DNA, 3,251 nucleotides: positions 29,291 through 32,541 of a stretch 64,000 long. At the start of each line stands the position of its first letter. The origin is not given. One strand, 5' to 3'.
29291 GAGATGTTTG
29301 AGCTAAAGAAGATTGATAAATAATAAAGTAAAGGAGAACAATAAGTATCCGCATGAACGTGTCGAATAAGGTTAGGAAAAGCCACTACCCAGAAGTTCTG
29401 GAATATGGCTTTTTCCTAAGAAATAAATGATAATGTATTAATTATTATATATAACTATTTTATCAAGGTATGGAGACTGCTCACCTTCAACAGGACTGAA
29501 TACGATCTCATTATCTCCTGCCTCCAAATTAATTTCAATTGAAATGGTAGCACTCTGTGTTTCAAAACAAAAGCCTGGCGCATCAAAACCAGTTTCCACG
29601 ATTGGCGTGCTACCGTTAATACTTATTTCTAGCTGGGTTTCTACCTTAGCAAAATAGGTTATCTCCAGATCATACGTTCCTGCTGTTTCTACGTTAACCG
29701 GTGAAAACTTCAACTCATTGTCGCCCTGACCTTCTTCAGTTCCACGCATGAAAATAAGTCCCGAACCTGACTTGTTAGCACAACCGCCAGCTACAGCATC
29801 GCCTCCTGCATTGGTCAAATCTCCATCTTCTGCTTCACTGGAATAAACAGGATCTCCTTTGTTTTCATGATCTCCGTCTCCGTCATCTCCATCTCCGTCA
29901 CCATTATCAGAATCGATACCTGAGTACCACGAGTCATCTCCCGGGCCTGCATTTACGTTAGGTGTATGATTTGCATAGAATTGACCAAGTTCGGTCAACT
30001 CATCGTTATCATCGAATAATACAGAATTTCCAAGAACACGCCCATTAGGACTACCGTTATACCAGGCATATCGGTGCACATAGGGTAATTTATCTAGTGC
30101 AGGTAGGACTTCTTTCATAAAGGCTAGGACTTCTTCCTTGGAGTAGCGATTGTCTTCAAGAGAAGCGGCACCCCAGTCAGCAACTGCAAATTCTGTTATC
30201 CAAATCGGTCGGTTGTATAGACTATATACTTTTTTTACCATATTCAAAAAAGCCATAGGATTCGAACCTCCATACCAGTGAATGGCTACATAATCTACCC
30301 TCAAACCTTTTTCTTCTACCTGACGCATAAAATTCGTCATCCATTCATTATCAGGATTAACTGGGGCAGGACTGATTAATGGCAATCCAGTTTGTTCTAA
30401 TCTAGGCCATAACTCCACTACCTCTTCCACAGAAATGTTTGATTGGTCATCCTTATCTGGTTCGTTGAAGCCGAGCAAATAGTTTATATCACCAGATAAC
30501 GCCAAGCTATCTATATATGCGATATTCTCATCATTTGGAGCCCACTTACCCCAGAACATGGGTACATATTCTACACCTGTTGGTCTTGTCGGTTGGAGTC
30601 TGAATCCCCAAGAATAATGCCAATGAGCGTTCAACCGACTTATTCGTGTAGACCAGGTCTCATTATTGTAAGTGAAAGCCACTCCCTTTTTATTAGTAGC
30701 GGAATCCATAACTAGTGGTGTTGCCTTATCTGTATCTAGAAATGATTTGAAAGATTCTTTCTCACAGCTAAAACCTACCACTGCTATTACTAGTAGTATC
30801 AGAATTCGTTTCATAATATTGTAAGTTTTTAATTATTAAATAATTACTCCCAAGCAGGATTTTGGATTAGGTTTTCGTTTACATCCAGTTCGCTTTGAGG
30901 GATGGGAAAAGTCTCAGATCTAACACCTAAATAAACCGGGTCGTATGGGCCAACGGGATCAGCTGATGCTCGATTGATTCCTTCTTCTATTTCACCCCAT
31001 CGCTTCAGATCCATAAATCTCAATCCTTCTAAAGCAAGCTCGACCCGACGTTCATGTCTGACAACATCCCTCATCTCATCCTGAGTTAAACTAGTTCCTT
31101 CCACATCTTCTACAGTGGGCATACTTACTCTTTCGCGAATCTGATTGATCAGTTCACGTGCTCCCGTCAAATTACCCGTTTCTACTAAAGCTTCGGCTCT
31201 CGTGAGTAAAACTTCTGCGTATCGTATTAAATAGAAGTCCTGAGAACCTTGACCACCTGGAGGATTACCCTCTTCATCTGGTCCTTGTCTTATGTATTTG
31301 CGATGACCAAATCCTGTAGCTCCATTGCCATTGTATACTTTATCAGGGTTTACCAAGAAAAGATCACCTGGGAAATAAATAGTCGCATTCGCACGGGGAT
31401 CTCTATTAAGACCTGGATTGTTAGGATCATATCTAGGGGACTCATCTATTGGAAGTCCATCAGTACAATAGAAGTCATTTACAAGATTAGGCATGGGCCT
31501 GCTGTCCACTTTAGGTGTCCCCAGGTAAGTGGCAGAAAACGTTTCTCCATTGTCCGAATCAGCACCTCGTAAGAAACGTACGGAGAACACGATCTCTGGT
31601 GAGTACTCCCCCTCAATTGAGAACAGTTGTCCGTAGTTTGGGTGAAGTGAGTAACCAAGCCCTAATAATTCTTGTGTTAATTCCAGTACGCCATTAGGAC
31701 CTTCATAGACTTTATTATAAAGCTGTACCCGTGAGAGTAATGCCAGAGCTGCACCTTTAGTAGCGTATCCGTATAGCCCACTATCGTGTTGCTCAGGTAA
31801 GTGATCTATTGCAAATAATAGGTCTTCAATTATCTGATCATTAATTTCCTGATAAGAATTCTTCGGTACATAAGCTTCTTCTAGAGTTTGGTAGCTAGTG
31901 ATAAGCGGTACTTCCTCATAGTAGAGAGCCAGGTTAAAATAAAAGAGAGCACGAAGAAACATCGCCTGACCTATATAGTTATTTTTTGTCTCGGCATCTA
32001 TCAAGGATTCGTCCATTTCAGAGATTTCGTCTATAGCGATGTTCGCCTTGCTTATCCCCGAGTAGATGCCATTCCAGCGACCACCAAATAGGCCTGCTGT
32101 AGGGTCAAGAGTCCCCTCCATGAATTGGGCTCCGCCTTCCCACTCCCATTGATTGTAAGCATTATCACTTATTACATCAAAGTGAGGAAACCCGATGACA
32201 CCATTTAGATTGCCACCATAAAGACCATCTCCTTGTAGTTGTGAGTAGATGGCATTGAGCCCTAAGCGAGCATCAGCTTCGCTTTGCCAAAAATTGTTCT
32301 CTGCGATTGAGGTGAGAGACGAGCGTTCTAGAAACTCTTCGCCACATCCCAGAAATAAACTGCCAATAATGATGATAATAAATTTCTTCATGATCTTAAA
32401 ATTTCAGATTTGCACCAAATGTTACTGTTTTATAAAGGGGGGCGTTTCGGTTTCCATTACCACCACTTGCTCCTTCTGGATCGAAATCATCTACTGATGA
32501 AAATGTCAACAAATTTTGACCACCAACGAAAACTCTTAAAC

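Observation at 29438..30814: GH128 as the SusCD-linked surface enzyme of a sulfatase-rich PUL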

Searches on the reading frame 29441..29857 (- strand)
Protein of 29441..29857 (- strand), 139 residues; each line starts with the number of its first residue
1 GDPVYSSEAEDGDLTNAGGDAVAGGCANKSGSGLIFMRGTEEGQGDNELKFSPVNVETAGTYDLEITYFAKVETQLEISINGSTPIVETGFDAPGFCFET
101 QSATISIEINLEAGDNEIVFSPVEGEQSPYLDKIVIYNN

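Call 62: search_solved_structures(query=A2, max_evalue=1, show_alignments=2)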
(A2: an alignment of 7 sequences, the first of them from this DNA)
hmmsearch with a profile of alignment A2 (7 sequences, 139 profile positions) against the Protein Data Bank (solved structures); distinct sequences matched with E-value up to 1: 11.
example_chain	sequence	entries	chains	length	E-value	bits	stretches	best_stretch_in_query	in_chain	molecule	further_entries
2wz8_A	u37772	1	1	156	0.0014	21.7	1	8-137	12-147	CELLULOSOME PROTEIN DOCKERIN TYPE I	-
2vzp_A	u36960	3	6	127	0.025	17.7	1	52-135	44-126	EXO-BETA-D-GLUCOSAMINIDASE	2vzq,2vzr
9up9_A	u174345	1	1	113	0.14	15.2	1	24-69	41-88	nanobody protein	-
7byx_A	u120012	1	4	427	0.17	15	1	49-137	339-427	Galactan 1,3-beta-galactosidase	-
7byv_A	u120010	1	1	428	0.17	15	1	49-137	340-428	Galactan 1,3-beta-galactosidase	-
7bys_A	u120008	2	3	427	0.17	15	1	49-137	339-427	Galactan 1,3-beta-galactosidase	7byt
5h5t_A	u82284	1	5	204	0.21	14.7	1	47-117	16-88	Flagellar hook-associated protein 2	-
9bn7_D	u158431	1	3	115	0.31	14.1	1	32-71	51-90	VNARC4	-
9uvh_A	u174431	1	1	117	0.37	13.9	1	23-63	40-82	Nanobody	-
3moq_A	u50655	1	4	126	0.63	13.1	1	35-69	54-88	New antigen receptor variable domain,P3(40) peptide from Amyloid beta A4 protein,New antig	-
7ath_AAA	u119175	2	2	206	0.96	12.5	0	24-78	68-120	UipA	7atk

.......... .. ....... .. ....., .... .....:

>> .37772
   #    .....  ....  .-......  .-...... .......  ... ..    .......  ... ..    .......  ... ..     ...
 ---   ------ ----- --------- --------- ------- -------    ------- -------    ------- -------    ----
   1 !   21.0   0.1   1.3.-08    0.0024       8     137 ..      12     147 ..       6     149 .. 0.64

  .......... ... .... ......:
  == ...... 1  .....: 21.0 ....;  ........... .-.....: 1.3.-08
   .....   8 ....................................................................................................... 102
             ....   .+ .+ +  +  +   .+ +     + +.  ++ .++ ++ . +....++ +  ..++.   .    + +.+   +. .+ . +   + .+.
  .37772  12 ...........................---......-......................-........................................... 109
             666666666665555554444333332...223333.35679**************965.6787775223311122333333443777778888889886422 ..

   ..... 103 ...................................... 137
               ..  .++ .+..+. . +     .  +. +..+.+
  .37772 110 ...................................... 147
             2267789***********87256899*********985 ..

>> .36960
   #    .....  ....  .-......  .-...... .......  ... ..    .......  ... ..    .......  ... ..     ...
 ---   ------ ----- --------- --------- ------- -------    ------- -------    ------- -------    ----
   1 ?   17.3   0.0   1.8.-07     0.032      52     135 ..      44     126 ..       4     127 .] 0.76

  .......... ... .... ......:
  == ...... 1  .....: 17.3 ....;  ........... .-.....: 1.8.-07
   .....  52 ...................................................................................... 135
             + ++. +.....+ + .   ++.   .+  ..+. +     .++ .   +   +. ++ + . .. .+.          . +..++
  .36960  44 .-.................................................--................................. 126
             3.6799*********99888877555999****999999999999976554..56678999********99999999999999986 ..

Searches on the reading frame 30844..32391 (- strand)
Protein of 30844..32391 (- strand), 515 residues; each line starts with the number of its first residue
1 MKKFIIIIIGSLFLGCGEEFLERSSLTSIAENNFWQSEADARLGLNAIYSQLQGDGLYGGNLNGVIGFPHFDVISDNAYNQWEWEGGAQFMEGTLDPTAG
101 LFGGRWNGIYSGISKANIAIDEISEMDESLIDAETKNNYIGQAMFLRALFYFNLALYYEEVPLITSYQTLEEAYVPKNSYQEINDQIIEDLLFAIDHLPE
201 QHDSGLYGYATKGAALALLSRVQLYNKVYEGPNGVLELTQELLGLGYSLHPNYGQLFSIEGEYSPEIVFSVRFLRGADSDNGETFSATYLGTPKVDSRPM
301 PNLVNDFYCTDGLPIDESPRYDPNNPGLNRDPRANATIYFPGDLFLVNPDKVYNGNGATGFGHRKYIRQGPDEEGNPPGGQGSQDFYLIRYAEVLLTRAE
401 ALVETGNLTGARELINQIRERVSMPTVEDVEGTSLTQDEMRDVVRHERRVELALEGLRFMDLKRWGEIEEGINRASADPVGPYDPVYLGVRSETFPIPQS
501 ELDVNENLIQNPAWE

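Call 5: search_protein_families(library=pfam, proteins=[window:30844-32391:-], max_evalue=0.01)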
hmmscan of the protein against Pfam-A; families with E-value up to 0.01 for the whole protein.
window:30844-32391:- (515 aa): 3 families
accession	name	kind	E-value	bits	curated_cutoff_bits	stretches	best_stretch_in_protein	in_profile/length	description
PF07980.17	SusD_RagB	-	5.1e-52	177.8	23.1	1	265-514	1-297/297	SusD family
PF14322.12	SusD-like_3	-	3.1e-25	90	27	1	93-224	65-191/191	Starch-binding associating with outer membrane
PF12771.13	SusD-like_2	-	1.2e-05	24.8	27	1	105-200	60-151/415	Starch-binding associating with outer membrane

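Call 82: search_protein_families(library=ncbifam, proteins=[window:30844-32391:-], max_evalue=0.00001)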
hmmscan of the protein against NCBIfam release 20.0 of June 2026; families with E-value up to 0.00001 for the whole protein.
window:30844-32391:- (515 aa): 2 families
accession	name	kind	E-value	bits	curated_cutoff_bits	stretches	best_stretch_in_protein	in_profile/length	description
NF033071.0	SusD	exception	4.3e-18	64.8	725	2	384-513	437-557/558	starch-binding outer membrane lipoprotein SusD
NF033072.0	NanU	exception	1.3e-10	41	425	1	1-272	1-278/521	SusD family outer membrane lipoprotein NanU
